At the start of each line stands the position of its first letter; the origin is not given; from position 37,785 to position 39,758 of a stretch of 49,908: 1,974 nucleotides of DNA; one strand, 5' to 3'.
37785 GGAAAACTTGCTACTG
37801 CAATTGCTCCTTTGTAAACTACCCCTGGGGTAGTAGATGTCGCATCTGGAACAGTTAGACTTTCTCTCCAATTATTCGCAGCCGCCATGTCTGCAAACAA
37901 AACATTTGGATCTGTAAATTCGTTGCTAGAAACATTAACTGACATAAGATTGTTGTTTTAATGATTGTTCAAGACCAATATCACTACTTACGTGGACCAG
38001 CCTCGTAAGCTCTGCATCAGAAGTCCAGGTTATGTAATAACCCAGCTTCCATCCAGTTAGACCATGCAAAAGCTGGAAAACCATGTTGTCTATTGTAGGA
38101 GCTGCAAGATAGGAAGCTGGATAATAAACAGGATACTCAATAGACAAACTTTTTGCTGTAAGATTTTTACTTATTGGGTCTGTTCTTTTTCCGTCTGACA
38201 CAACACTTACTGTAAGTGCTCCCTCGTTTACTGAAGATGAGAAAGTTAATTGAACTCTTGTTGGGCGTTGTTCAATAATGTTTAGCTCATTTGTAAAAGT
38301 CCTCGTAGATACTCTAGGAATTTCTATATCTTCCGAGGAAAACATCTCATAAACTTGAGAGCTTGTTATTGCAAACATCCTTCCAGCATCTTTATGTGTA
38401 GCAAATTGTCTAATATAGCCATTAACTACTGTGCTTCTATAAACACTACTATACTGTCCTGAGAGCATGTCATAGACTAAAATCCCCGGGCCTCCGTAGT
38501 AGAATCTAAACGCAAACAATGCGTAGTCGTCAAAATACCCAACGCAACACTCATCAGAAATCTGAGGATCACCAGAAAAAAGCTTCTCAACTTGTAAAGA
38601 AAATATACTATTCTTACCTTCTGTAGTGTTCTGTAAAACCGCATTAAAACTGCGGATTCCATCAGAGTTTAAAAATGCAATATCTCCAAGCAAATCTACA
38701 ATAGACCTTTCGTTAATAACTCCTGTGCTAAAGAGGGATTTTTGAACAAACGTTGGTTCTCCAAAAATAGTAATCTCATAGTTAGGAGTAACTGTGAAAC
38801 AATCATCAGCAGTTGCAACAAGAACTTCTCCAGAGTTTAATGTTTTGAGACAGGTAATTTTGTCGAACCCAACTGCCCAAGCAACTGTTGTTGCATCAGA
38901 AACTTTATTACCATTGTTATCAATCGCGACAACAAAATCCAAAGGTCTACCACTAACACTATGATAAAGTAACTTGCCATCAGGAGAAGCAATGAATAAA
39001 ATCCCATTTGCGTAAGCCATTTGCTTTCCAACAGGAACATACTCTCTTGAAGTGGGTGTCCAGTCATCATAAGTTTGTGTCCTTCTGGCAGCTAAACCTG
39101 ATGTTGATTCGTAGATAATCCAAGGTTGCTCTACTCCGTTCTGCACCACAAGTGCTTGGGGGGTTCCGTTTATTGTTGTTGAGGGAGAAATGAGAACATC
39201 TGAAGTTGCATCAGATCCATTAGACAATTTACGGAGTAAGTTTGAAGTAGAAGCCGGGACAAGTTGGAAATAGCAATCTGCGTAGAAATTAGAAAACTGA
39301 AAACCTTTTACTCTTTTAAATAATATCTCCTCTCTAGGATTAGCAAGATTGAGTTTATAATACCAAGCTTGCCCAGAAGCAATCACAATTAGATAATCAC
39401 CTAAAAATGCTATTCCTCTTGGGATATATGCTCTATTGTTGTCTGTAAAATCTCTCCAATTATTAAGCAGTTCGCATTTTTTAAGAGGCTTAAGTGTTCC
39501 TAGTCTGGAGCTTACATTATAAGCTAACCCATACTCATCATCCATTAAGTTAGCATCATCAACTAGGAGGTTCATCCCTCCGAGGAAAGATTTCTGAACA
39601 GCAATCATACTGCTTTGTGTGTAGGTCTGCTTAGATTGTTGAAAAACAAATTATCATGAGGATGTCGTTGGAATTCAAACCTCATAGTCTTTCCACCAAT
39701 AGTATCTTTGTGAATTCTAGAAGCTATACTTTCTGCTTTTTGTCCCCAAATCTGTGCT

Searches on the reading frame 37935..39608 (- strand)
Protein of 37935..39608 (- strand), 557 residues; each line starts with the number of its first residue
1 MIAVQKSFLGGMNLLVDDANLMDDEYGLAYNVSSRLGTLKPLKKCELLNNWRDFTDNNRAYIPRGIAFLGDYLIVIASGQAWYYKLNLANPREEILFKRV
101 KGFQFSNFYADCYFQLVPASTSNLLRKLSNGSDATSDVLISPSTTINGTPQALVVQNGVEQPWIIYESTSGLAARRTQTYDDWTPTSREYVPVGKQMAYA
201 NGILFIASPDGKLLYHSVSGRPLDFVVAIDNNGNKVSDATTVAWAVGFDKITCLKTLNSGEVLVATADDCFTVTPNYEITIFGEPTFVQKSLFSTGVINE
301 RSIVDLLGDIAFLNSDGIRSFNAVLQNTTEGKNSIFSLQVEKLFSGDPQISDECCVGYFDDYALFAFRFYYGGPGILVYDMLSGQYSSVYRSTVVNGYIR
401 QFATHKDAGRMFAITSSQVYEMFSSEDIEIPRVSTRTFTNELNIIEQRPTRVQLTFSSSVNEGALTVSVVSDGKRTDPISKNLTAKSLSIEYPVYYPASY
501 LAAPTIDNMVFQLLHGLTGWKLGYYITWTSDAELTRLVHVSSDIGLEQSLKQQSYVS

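Call 19: search_protein_families(library=phrogs, proteins=[window:37935-39608:-], max_evalue=0.001)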
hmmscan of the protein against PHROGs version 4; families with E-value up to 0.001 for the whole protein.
window:37935-39608:- (557 aa): 0 families

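Call 51: search_protein_families(library=phrogs, proteins=[window:37935-39608:-], max_evalue=1)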
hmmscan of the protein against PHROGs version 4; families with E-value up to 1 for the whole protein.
window:37935-39608:- (557 aa): 2 families
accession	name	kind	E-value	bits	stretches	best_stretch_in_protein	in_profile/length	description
phrog_5107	-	lysis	0.033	13.6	1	297-344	272-319/533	amidase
phrog_5661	-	unknown function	0.15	13.2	0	213-239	15-41/77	-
